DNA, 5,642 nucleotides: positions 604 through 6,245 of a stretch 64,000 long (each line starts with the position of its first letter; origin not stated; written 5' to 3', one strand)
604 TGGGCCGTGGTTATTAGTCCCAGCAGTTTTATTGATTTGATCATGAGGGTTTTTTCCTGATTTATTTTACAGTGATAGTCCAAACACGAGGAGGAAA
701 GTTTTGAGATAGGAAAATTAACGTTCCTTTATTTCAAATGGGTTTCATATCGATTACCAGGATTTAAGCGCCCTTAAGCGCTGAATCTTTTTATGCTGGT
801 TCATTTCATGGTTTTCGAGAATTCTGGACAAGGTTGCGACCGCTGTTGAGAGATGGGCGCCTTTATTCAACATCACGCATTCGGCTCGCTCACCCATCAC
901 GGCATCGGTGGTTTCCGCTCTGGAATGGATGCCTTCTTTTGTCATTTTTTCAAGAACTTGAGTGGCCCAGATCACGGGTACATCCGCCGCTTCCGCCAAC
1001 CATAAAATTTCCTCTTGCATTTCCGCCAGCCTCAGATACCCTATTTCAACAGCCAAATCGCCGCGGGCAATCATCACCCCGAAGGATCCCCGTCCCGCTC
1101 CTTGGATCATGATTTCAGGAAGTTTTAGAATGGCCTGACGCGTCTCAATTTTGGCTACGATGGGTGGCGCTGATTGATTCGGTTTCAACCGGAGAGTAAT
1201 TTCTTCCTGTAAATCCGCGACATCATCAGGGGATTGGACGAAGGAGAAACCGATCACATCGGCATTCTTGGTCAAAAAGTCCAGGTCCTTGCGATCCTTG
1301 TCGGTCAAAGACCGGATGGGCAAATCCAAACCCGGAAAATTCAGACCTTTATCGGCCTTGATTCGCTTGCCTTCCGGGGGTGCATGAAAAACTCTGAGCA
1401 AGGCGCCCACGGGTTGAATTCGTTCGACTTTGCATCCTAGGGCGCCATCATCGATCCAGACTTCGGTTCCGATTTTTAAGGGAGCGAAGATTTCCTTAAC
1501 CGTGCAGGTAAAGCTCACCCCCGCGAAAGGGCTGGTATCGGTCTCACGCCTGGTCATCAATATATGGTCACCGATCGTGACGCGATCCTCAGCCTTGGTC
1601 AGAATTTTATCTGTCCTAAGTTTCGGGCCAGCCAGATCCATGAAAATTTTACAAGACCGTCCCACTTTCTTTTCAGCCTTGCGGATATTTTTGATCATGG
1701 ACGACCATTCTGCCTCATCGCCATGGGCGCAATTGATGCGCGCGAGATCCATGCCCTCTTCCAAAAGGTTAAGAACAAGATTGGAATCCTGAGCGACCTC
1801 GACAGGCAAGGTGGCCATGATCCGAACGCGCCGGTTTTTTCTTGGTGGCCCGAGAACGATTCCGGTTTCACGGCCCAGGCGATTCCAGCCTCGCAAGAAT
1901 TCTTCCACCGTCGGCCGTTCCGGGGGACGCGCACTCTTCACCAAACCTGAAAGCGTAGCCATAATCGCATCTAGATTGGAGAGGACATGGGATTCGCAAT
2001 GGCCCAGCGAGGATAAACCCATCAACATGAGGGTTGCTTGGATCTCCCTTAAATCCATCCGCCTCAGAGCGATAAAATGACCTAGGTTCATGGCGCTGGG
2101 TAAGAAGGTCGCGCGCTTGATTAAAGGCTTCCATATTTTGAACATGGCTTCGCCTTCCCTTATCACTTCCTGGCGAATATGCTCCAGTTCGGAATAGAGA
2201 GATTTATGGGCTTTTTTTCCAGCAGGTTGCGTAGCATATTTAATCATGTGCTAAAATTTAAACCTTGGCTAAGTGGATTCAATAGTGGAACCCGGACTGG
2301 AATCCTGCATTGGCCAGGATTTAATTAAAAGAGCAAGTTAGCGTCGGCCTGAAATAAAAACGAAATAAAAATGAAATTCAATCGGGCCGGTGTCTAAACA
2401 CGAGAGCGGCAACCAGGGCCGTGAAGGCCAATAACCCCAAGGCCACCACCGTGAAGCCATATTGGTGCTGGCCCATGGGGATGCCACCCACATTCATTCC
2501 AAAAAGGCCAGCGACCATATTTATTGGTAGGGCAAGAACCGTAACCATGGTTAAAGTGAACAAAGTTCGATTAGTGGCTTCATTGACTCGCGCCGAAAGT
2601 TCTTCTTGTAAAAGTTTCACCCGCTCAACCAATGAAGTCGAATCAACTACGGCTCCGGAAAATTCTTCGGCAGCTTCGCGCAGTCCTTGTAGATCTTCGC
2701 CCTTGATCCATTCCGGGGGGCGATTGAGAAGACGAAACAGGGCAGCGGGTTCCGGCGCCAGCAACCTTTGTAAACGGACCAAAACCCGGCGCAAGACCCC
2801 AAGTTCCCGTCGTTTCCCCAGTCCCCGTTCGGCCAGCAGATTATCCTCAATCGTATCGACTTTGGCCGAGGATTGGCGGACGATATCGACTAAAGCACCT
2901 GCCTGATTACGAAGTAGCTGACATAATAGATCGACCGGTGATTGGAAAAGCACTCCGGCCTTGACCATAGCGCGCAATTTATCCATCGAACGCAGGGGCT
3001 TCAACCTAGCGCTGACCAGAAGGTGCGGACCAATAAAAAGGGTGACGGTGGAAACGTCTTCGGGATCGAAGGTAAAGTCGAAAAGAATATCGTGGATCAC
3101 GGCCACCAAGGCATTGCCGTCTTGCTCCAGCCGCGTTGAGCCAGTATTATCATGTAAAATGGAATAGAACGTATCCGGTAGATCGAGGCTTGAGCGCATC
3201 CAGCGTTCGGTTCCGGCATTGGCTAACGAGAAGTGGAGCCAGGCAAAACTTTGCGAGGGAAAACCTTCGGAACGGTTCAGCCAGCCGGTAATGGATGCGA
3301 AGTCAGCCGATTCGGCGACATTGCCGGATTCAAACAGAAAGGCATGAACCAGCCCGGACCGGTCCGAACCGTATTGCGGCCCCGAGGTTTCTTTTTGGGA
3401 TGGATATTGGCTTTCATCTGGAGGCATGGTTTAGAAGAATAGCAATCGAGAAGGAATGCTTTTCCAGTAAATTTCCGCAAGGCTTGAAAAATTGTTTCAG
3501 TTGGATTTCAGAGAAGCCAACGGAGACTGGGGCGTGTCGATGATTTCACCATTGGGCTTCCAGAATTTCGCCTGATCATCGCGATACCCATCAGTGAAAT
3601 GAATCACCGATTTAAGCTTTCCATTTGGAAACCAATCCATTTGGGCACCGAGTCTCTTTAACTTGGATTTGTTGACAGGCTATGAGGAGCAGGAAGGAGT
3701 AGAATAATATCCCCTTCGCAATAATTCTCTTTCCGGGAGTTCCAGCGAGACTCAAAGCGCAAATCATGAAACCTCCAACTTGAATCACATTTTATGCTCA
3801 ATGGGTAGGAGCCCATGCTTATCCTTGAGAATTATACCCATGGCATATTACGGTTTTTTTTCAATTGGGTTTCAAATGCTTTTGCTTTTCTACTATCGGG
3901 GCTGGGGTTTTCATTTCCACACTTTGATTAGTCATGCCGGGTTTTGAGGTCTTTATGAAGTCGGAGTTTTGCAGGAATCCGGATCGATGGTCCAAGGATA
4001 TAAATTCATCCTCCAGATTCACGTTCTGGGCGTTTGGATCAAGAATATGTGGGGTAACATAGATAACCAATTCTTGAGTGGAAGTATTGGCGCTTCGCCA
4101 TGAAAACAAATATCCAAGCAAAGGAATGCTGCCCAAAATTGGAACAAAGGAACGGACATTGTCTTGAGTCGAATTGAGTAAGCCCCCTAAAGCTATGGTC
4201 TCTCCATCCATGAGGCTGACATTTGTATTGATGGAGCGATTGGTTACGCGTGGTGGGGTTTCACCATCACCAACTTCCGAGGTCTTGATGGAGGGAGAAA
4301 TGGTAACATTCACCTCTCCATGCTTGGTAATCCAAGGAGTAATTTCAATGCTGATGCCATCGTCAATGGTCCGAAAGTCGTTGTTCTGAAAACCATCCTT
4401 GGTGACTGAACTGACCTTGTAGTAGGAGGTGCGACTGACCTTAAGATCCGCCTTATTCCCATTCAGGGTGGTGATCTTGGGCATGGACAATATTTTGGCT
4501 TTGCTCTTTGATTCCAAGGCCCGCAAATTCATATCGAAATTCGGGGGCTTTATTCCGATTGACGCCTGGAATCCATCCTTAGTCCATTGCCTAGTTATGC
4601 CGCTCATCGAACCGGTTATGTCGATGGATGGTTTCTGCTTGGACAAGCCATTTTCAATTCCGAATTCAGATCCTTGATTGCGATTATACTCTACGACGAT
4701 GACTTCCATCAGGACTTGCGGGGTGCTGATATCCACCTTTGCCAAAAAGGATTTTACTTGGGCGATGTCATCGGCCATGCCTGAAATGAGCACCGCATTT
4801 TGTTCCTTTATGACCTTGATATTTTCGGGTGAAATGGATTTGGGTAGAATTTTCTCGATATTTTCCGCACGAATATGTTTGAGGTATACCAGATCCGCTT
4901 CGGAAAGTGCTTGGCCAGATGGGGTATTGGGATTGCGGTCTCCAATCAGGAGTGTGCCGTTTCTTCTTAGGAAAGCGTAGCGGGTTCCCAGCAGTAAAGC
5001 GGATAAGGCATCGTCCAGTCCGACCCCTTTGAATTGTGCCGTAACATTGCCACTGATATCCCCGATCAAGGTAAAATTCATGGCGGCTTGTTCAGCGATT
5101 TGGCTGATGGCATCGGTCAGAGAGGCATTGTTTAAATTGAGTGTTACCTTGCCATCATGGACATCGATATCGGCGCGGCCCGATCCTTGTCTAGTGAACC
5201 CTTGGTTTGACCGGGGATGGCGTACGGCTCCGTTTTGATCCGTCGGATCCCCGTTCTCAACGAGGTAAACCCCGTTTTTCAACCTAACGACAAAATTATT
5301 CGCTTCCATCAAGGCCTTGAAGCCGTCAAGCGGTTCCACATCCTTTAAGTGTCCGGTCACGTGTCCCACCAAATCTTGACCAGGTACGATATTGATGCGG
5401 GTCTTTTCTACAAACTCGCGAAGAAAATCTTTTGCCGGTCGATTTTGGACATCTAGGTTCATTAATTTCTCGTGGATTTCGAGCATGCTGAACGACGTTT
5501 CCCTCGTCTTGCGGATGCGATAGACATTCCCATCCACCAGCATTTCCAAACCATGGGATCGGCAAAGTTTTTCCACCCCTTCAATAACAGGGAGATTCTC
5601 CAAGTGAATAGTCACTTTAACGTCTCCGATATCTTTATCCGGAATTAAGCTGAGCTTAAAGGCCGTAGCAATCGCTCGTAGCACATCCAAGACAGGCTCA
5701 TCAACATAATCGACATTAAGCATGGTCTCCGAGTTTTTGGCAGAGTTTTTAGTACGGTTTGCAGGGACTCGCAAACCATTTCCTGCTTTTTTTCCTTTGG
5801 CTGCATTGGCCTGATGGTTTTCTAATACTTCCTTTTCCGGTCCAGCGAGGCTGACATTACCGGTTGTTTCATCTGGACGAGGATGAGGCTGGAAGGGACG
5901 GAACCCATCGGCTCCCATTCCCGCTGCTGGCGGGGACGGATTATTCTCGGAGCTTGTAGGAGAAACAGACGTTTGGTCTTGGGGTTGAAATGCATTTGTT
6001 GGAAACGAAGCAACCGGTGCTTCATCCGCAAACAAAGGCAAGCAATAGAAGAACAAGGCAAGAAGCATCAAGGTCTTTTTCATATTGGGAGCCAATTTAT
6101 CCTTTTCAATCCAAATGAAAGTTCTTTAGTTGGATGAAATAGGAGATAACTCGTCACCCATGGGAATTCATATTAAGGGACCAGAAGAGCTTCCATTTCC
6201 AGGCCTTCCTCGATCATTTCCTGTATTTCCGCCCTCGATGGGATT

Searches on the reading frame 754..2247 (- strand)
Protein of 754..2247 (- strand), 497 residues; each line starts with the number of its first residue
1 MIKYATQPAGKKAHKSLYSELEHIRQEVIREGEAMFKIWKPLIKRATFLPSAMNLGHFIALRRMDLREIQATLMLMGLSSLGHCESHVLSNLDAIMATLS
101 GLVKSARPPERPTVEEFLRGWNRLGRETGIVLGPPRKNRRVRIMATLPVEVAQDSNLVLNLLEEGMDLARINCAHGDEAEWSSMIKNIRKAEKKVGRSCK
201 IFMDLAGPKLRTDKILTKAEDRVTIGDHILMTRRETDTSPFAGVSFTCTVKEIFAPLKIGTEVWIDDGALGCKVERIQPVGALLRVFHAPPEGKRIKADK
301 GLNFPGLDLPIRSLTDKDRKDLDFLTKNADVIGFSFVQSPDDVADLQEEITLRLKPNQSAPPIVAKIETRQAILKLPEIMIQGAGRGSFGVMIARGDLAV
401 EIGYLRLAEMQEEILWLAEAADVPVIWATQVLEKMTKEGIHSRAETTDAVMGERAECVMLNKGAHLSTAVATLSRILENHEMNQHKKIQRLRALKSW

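Call 61: search_protein_families(library=pfam, proteins=[window:754-2247:-], max_evalue=0.0001)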
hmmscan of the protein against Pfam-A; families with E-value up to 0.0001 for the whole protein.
window:754-2247:- (497 aa): 2 families
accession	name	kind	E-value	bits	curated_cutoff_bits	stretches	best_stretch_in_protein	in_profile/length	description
PF00224.27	PK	-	6.9e-53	180.3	30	1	139-461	2-315/328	Pyruvate kinase, barrel domain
PF03328.21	HpcH_HpaI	-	2.6e-06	27.3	25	1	320-412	76-168/221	HpcH/HpaI aldolase/citrate lyase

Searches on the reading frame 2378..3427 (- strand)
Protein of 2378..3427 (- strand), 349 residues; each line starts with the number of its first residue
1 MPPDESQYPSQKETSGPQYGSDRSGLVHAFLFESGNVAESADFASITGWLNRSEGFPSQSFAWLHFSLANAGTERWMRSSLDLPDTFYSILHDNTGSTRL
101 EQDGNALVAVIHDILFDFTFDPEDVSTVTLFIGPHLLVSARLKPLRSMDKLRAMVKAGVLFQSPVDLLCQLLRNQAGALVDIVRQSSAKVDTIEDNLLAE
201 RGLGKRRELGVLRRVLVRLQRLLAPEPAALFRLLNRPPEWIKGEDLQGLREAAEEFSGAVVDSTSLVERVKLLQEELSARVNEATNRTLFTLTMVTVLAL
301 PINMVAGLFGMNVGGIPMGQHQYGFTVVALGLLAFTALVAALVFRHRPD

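Call 61: search_protein_families(library=pfam, proteins=[window:2378-3427:-], max_evalue=0.0001)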
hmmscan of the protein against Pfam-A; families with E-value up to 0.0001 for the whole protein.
window:2378-3427:- (349 aa): 1 family
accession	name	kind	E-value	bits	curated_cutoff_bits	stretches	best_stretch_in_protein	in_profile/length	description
PF01544.23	CorA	-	8.6e-49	166.8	27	1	59-345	2-291/292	CorA-like Mg2+ transporter protein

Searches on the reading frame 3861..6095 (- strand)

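Call 61: search_protein_families(library=pfam, proteins=[window:3861-6095:-], max_evalue=0.0001)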
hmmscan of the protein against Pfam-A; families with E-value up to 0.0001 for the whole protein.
window:3861-6095:- (744 aa): 3 families
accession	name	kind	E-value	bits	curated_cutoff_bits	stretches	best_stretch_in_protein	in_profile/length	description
PF00263.26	Secretin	-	1.1e-39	136.2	27.5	1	526-685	1-168/169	Bacterial type II and III secretion system protein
PF07660.19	STN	-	7.5e-13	48.5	28.4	0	346-385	9-50/52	Secretin and TonB N terminus short domain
PF03958.22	Secretin_N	-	4e-06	27.4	28.2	1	402-460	3-69/69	Bacterial type II/III secretion system short domain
